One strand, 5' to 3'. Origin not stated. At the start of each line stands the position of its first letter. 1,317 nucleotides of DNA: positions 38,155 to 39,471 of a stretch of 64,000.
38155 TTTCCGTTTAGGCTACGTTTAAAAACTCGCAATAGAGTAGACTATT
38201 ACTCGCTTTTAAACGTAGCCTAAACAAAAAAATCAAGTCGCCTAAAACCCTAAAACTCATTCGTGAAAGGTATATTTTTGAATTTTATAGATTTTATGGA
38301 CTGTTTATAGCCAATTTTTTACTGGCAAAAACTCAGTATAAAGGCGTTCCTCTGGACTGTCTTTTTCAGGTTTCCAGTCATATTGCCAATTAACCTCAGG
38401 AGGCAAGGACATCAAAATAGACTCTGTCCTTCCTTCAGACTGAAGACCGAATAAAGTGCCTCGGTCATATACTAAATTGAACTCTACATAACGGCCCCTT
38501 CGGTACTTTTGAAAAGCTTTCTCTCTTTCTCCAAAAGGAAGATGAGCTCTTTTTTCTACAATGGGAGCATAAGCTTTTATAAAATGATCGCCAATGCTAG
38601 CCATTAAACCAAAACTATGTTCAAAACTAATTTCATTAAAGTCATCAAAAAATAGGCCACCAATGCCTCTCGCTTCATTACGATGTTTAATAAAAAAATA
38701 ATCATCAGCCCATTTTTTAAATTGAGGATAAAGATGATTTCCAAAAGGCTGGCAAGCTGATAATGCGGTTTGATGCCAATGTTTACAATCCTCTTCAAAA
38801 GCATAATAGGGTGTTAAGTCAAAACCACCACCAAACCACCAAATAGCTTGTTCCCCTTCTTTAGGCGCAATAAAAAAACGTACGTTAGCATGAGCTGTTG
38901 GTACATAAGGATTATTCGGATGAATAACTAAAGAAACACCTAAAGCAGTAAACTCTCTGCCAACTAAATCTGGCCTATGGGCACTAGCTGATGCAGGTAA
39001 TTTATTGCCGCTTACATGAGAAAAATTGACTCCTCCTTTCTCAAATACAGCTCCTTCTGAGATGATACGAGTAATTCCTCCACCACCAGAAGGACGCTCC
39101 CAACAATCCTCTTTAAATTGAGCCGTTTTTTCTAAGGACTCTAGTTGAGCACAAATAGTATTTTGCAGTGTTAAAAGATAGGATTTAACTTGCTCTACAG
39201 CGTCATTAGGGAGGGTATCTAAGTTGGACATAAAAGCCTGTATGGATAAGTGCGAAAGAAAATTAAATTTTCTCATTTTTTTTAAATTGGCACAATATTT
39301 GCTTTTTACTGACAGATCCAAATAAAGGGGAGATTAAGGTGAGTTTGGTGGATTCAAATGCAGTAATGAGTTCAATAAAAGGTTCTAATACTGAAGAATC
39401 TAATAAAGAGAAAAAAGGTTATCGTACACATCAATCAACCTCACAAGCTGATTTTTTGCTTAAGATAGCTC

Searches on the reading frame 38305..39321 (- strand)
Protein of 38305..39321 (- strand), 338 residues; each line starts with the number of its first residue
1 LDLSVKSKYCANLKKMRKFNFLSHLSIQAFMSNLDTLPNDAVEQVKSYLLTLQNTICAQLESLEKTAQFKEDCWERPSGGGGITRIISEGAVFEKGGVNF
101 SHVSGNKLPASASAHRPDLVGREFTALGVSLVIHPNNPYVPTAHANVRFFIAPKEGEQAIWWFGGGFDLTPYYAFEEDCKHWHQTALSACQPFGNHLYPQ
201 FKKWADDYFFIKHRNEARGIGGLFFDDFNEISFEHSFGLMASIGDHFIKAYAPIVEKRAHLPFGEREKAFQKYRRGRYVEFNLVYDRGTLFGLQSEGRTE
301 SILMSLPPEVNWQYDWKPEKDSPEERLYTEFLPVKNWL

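Call 57: search_protein_families(library=pfam, proteins=[window:38305-39321:-], max_evalue=0.001)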
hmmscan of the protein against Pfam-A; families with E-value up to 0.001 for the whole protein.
window:38305-39321:- (338 aa): 1 family
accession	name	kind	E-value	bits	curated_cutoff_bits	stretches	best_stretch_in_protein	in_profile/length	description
PF01218.23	Coprogen_oxidas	-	1.4e-132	441.2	31.8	1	44-337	1-295/295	Coproporphyrinogen III oxidase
